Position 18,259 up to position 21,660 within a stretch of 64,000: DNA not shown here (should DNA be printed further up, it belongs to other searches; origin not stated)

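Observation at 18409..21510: Single 1033-aa polypeptide fusing an O-antigen-ligase/Wzy_C-like domain to a second GT-C-like membrane domain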

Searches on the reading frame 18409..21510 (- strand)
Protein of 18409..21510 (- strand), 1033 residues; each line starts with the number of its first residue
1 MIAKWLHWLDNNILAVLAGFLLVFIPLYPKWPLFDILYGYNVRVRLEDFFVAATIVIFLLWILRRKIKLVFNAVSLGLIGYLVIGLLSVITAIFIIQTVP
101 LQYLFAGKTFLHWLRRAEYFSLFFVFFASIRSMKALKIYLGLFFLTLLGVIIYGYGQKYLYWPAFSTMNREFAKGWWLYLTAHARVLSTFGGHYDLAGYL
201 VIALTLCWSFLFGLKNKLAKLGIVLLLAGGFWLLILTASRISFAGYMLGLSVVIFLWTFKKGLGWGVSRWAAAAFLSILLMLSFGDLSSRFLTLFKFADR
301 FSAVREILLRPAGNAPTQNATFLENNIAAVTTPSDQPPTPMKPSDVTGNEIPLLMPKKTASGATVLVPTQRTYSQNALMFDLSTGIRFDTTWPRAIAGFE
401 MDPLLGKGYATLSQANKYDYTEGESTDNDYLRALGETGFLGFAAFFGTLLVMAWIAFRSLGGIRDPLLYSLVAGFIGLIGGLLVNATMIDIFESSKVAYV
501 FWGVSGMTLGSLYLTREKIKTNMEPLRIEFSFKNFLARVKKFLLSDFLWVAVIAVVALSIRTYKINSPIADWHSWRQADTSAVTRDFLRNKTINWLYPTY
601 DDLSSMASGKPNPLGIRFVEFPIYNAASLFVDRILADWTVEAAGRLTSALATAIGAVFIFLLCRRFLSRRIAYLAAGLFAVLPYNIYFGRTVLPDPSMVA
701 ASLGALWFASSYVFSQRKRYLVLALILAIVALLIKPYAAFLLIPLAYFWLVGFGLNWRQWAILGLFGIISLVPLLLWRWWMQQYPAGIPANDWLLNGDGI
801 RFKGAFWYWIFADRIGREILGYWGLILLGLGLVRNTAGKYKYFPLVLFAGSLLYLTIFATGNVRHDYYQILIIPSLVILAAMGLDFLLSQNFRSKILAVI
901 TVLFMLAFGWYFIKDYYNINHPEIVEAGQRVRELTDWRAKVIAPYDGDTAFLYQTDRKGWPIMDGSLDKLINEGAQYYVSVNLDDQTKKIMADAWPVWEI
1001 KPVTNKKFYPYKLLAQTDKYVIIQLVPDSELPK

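Call 3: search_protein_families(library=pfam, proteins=[window:18409-21510:-], max_evalue=1)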
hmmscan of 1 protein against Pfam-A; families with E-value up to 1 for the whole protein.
window:18409-21510:- (1033 aa): 2 families
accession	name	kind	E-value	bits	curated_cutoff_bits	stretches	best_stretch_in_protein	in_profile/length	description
PF13231.12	PMT_2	-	5.6e-13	49.8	26.1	1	641-777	21-160/160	Dolichyl-phosphate-mannose-protein mannosyltransferase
PF04932.20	Wzy_C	-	7.2e-13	49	31.7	1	227-446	3-149/149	O-Antigen ligase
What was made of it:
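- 20173..20832 (-): Pfam Wzy_C match, aa 227-446. call 3: 49.0 bits, cut-off 31.7, profile positions 3-149 of 149
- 19180..19590 (-): Pfam PMT_2 match, aa 641-777. call 3: 49.8 bits, cut-off 26.1
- On Wzy_C / O-antigen-ligase-like superfamily (PF04932): 49.0 bits against a cut-off of 31.7, aa 227-446, profile positions 3-149 of 149 (call 3)
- On PglL/PilO protein O-oligosaccharyltransferases: Pfam scan at E <= 1 returned only Wzy_C and PMT_2 (call 3).
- On GT-C (class A) ArnT/PMT_2-type glycosyltransferases: 49.8 bits against a cut-off of 26.1, aa 641-777 (call 3)
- On Protein O-mannosyltransferase (GT39, PMT): Only PMT_2 is reported for the window protein at E <= 1 (call 3).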

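Call 4: search_protein_families(library=ncbifam, proteins=[window:18409-21510:-], max_evalue=1)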
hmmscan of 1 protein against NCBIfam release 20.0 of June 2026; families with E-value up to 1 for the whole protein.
window:18409-21510:- (1033 aa): 0 families
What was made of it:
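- Tried and rejected: NCBIfam has no model for the protein (call 4).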

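Call 6: find_homologous_proteins(query=window:18409-21510:-)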
Query window:18409-21510:- (1033 aa): 1203 proteins with E <= 0.001 among 8000 candidates; the best 120 are listed.
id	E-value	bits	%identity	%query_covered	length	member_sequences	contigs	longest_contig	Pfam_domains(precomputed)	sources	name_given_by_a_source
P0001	0.0e+0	2322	100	100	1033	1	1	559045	PF13231.13,PF04932.21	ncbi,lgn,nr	ncbi:glycosyltransferase family 39 protein [Patescibacteria group bacterium]|nr:glycosyltransferase 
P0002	0.0e+0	1813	77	100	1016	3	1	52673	PF13231.13,PF04932.21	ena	-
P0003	0.0e+0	1627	68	100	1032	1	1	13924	PF13231.13,PF04932.21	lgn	-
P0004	0.0e+0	1601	66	100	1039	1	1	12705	PF13231.13,PF04932.21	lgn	-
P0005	0.0e+0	1589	67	100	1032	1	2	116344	PF13231.13,PF04932.21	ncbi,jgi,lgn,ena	-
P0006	0.0e+0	1542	66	100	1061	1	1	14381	PF13231.13,PF04932.21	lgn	-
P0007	0.0e+0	1527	67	99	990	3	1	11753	PF13231.13,PF04932.21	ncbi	-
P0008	0.0e+0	1526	65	100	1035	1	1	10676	PF13231.13,PF04932.21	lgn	-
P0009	0.0e+0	1518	65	99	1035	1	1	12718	PF13231.13,PF04932.21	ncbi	-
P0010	0.0e+0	1508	64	99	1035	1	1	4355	PF13231.13,PF04932.21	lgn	-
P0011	0.0e+0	1503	64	100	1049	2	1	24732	PF13231.13,PF04932.21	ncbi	-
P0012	0.0e+0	1496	62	100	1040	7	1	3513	PF13231.13,PF04932.21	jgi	jgi:hypothetical protein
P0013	0.0e+0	1490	64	99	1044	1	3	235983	PF13231.13,PF04932.21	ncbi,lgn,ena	-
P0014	0.0e+0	1490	63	100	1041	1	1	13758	PF13231.13,PF04932.21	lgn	-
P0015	0.0e+0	1488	62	100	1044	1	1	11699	PF13231.13,PF04932.21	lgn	-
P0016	0.0e+0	1487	63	99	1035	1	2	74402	PF13231.13,PF04932.21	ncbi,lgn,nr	ncbi:MAG: glycosyltransferase family 39 protein [Patescibacteria group bacterium]|nr:glycosyltransfe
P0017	0.0e+0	1481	64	100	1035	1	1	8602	PF13231.13,PF04932.21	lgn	-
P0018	0.0e+0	1477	62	100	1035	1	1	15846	PF13231.13,PF04932.21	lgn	-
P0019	0.0e+0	1468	63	100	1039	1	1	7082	PF13231.13,PF04932.21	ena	-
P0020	0.0e+0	1462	63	100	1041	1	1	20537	PF13231.13,PF04932.21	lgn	-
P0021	0.0e+0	1452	61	100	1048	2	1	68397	PF02366.25,PF13231.13,PF04932.21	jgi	-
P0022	0.0e+0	1451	62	100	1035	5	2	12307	PF13231.13,PF04932.21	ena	-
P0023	0.0e+0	1450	63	100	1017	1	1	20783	PF13231.13,PF04932.21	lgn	-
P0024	0.0e+0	1445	61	100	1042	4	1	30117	PF02366.25,PF13231.13,PF04932.21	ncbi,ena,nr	ncbi:MAG: Dolichyl-phosphate-mannose-protein mannosyltransferase [Microgenomates group bacterium GW2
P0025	0.0e+0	1445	63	100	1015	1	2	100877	PF13231.13,PF04932.21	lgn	-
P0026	0.0e+0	1441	60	100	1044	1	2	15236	PF13231.13,PF04932.21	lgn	-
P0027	0.0e+0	1437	61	100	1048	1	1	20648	PF13231.13,PF04932.21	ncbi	-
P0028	0.0e+0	1436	63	100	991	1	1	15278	PF13231.13,PF04932.21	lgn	-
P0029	0.0e+0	1432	60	100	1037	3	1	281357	PF13231.13,PF04932.21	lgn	-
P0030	0.0e+0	1423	61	99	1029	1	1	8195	PF13231.13,PF04932.21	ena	-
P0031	0.0e+0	1422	61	100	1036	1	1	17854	PF13231.13,PF04932.21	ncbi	-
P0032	0.0e+0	1418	61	99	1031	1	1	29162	PF13231.13,PF04932.21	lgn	-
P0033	0.0e+0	1416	62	100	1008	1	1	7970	PF04932.21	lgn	-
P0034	0.0e+0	1414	60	100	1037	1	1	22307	PF13231.13,PF04932.21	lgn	-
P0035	0.0e+0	1411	60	100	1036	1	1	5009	PF13231.13,PF04932.21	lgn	-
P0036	0.0e+0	1404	60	100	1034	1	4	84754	PF02366.25,PF13231.13,PF04932.21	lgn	-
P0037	0.0e+0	1401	60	100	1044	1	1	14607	PF13231.13,PF04932.21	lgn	-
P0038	0.0e+0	1398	60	100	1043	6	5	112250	PF13231.13,PF04932.21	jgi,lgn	jgi:hypothetical protein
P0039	0.0e+0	1369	59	100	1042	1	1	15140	PF13231.13,PF04932.21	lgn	-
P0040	0.0e+0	1347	59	97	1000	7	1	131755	PF13231.13,PF04932.21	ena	-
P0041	0.0e+0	1327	58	100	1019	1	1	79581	PF13231.13,PF04932.21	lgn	-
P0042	0.0e+0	1326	57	100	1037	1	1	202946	PF13231.13,PF04932.21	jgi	-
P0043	0.0e+0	1309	57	100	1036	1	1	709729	PF13231.13,PF04932.21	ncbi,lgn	-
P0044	0.0e+0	1301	55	100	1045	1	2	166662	PF02366.25,PF13231.13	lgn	-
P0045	0.0e+0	1298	57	99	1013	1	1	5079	PF13231.13,PF04932.21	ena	-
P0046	0.0e+0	1292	56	100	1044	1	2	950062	PF13231.13,PF04932.21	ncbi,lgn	-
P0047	0.0e+0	1287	57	99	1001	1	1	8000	PF13231.13,PF04932.21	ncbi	-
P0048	0.0e+0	1286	58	97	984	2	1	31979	PF13231.13,PF04932.21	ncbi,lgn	-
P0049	0.0e+0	1273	56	99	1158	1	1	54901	PF13231.13,PF04932.21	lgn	-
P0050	0.0e+0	1265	67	81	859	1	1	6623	PF13231.13,PF04932.21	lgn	-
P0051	0.0e+0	1261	55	100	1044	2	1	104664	PF02366.25,PF09913.16,PF13231.13,PF04932.21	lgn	-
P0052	0.0e+0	1259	57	98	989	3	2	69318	PF13231.13,PF04932.21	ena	-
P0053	0.0e+0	1238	56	99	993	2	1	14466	PF04932.21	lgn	-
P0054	0.0e+0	1206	53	100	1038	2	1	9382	PF13231.13,PF04932.21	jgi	-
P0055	0.0e+0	1194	53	100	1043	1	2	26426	PF13231.13,PF04932.21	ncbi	-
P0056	0.0e+0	1183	52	100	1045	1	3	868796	PF13231.13,PF04932.21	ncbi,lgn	-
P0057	0.0e+0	1183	53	100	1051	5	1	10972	PF13231.13,PF04932.21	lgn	-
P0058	0.0e+0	1178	53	100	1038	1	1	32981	PF02366.25,PF13231.13,PF04932.21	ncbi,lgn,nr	ncbi:glycosyltransferase family 39 protein [Candidatus Gottesmanbacteria bacterium]|nr:glycosyltrans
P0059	0.0e+0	1170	53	100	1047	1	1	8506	PF04932.21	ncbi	-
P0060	0.0e+0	1162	52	100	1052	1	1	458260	PF04932.21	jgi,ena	-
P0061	0.0e+0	1160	53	100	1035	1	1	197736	PF13231.13,PF04932.21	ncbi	-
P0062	0.0e+0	1159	52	100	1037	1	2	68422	PF13231.13,PF04932.21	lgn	-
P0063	0.0e+0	1157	51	100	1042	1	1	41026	PF04932.21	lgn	-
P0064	0.0e+0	1156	51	100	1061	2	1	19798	PF04932.21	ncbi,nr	ncbi:O-antigen ligase family protein [Candidatus Gottesmanbacteria bacterium]|nr:O-antigen ligase fa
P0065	0.0e+0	1155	52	100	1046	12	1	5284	PF04932.21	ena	-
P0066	0.0e+0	1155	51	100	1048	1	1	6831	PF04932.21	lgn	-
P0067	0.0e+0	1155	52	100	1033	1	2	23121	PF13231.13,PF04932.21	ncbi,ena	-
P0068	0.0e+0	1153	52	100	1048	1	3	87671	PF04932.21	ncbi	-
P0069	0.0e+0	1153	52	100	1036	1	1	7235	PF02366.25,PF13231.13,PF04932.21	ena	-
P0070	0.0e+0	1149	52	100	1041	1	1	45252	PF13231.13,PF04932.21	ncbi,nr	ncbi:O-antigen ligase family protein [Candidatus Gottesmanbacteria bacterium]|nr:O-antigen ligase fa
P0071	0.0e+0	1148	53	100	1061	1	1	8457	PF02366.25,PF13231.13,PF04932.21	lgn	-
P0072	0.0e+0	1148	51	100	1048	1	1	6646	PF04932.21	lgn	-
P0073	0.0e+0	1146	51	100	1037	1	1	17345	PF04932.21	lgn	-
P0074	0.0e+0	1146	52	100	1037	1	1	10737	PF13231.13,PF04932.21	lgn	-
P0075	0.0e+0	1144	52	99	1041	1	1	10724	PF04932.21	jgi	jgi:hypothetical protein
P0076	0.0e+0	1144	51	100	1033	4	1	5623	PF13231.13,PF04932.21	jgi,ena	-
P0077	0.0e+0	1144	51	100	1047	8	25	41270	PF13231.13,PF04932.21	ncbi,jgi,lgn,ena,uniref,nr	ncbi:hypothetical protein COV53_00350 [Candidatus Gottesmanbacteria bacterium CG11_big_fil_rev_8_21_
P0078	0.0e+0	1143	51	100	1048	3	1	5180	PF04932.21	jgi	-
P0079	0.0e+0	1141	51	100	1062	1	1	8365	PF04932.21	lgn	-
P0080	0.0e+0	1140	51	100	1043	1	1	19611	PF13231.13,PF04932.21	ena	-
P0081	0.0e+0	1140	50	100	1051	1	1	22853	PF04932.21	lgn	-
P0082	0.0e+0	1139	52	100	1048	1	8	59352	PF13231.13,PF04932.21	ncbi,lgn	-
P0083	0.0e+0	1136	51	100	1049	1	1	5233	PF04932.21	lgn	-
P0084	0.0e+0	1135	50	100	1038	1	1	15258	PF02366.25,PF13231.13,PF04932.21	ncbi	-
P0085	0.0e+0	1135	51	100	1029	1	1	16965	PF13231.13,PF04932.21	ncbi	-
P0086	0.0e+0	1135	50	100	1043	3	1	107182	PF04932.21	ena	-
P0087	0.0e+0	1134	51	100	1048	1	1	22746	PF13231.13,PF04932.21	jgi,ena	-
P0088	0.0e+0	1134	52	100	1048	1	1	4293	PF13231.13,PF04932.21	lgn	-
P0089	0.0e+0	1132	51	100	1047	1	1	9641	PF13231.13,PF04932.21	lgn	-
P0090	0.0e+0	1128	52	100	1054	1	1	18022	PF13231.13,PF04932.21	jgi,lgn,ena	-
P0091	0.0e+0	1126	51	99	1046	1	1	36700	PF02366.25,PF13231.13,PF04932.21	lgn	-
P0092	0.0e+0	1126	51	100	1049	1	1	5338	PF04932.21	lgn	-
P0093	0.0e+0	1123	51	98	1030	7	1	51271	PF13231.13,PF04932.21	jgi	-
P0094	0.0e+0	1122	51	100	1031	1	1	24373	PF13231.13,PF04932.21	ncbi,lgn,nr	ncbi:glycosyltransferase family 39 protein [Candidatus Gottesmanbacteria bacterium]|nr:glycosyltrans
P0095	0.0e+0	1121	50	100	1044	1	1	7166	PF02366.25,PF04932.21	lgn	-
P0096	0.0e+0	1121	51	100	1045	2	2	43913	PF04932.21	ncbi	-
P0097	0.0e+0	1120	51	100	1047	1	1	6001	PF04932.21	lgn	-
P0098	0.0e+0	1119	50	100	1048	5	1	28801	PF13231.13,PF04932.21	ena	-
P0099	0.0e+0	1118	51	100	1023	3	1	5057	PF13231.13,PF04932.21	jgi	-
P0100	0.0e+0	1117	51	99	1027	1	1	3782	PF02366.25,PF13231.13,PF04932.21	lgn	-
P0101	0.0e+0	1116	50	100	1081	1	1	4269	PF13231.13,PF04932.21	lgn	-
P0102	0.0e+0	1116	50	96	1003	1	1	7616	PF02366.25,PF13231.13,PF04932.21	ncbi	-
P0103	0.0e+0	1116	51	100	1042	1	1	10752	PF13231.13,PF04932.21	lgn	-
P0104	0.0e+0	1114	51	100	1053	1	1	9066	PF04932.21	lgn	-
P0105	0.0e+0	1113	60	78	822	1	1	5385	PF02366.25,PF13231.13,PF04932.21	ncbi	-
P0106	0.0e+0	1112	50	100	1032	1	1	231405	PF13231.13,PF04932.21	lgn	-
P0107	0.0e+0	1111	50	100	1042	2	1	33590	PF04932.21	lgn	-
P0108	0.0e+0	1111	50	100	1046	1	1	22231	PF04932.21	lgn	-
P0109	0.0e+0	1111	50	100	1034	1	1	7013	PF13231.13,PF04932.21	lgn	-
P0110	0.0e+0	1110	51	100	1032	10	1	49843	PF13231.13,PF04932.21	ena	-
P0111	0.0e+0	1108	51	100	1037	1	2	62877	PF02366.25,PF13231.13,PF04932.21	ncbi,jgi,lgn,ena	-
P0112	0.0e+0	1105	50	100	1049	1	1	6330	PF04932.21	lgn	-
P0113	0.0e+0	1104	51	100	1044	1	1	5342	PF04932.21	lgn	-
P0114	0.0e+0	1104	51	100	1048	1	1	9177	PF13231.13,PF04932.21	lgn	-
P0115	0.0e+0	1104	51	100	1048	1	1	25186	PF13231.13,PF04932.21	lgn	-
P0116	0.0e+0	1104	50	100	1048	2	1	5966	PF04932.21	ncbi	-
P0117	0.0e+0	1101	52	100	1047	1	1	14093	PF04932.21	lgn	-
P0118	0.0e+0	1100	50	100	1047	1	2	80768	PF04932.21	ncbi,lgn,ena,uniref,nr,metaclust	ncbi:hypothetical protein A3D77_02365 [Candidatus Gottesmanbacteria bacterium RIFCSPHIGHO2_02_FULL_3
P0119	0.0e+0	1100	51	100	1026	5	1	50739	PF13231.13,PF04932.21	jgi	-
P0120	0.0e+0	1099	49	100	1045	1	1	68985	PF04932.21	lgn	-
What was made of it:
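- On Protein O-mannosyltransferase (GT39, PMT): Some homologs carry a PF02366 hit (call 6), none with MIR
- PMT_2 and, in some homologs, PF02366 PMT hits occur (calls 3, 6).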

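Call 13: search_solved_structures(query=A1, max_evalue=10, show_alignments=4)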
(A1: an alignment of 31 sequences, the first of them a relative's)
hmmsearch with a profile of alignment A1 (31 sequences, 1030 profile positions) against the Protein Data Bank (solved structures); distinct sequences matched with E-value up to 10: 0.
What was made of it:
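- Tried and rejected: Sequence search of the family profile against all PDB chains found nothing, even at E <= 10 (call 13), so fold comparison was needed.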

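Call 27: find_encoding_contigs(protein=P0046, flank=10000, max_places=2)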
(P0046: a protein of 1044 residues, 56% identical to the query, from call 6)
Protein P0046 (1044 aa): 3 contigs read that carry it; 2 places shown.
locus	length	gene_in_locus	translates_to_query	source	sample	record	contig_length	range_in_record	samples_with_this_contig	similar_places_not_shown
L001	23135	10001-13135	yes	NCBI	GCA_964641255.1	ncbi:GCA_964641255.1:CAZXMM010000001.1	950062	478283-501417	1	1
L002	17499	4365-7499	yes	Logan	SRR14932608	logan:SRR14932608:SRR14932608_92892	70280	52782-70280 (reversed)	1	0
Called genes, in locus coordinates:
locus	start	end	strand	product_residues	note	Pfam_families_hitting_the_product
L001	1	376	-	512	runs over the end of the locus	-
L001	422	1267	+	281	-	PF00535:Glycos_transf_2, PF10111:Glyco_tranf_2_2, PF13641:Glyco_tranf_2_3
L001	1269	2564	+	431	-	PF13231:PMT_2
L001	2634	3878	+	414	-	-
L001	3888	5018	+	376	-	PF13439:Glyco_transf_4 (weak), PF00534:Glycos_transf_1, PF13692:Glyco_trans_1_4, PF13524:Glyco_trans_1_2 (weak)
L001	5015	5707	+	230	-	PF00535:Glycos_transf_2, PF13641:Glyco_tranf_2_3 (weak)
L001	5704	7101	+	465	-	PF13231:PMT_2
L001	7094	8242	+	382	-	-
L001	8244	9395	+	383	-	PF13439:Glyco_transf_4 (weak), PF00534:Glycos_transf_1, PF20706:GT4-conflict (weak), PF13692:Glyco_trans_1_4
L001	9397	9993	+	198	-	PF00132:Hexapep, PF14602:Hexapep_2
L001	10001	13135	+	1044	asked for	PF04932:Wzy_C, PF13231:PMT_2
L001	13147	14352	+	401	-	PF13439:Glyco_transf_4 (faint), PF00534:Glycos_transf_1, PF13692:Glyco_trans_1_4, PF13524:Glyco_trans_1_2 (weak)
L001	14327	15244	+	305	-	PF00535:Glycos_transf_2, PF10111:Glyco_tranf_2_2 (faint), PF13641:Glyco_tranf_2_3, PF13632:Glyco_trans_2_3 (weak)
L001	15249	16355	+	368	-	PF13439:Glyco_transf_4, PF20706:GT4-conflict, PF00534:Glycos_transf_1, PF13692:Glyco_trans_1_4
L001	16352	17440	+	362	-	PF20706:GT4-conflict (faint), PF00534:Glycos_transf_1, PF13692:Glyco_trans_1_4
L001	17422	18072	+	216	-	PF02397:Bac_transf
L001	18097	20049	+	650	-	PF13196:DUF4012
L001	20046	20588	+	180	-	PF11967:RecO_N, PF02565:RecO_C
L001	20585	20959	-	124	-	-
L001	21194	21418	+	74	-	-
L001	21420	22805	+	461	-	PF03129:HGTP_anticodon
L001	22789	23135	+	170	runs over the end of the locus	-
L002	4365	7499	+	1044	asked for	PF04932:Wzy_C, PF13231:PMT_2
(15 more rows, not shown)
